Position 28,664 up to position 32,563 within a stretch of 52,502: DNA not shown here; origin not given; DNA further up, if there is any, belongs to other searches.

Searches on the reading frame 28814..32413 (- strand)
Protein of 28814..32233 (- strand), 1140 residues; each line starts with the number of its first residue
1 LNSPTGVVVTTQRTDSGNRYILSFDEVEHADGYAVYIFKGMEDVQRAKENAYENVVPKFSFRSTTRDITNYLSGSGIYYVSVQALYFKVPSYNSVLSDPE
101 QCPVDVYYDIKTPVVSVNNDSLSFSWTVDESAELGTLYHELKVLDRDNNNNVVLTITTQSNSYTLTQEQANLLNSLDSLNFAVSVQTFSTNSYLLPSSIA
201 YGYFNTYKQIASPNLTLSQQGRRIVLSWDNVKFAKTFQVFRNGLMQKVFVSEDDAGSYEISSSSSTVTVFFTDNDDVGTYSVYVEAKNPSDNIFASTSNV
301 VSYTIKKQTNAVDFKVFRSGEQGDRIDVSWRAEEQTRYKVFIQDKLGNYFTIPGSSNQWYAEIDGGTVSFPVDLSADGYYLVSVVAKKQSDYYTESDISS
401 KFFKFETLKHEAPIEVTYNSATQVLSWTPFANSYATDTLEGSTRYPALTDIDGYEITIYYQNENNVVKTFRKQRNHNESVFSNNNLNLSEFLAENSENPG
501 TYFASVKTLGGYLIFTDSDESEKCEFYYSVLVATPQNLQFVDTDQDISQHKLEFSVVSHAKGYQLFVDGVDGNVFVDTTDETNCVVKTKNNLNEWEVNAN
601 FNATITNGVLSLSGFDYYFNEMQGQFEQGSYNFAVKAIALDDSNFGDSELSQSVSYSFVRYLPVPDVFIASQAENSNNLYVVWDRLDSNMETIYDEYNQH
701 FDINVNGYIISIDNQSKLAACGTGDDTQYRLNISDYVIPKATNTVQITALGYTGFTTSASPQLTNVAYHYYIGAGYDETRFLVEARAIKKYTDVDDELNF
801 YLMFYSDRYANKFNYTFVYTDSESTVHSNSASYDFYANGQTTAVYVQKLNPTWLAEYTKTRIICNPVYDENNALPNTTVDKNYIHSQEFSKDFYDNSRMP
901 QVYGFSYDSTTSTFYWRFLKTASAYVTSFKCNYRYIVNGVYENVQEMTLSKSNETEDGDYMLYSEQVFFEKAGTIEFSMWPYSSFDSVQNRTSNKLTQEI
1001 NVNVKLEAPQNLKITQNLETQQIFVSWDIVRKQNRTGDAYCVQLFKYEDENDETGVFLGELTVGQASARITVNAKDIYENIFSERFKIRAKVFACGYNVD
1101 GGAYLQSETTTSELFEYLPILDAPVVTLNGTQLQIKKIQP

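Call 58: search_protein_families(library=ncbifam, proteins=[window:29414-32413:-], max_evalue=0.01)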
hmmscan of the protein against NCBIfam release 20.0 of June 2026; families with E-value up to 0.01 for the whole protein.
window:29414-32413:- (1000 aa): 0 families

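Call 71: search_solved_structures(query=window:28814-32233:-, max_evalue=1)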
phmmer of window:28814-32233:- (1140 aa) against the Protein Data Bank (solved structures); distinct sequences matched with E-value up to 1: 0.
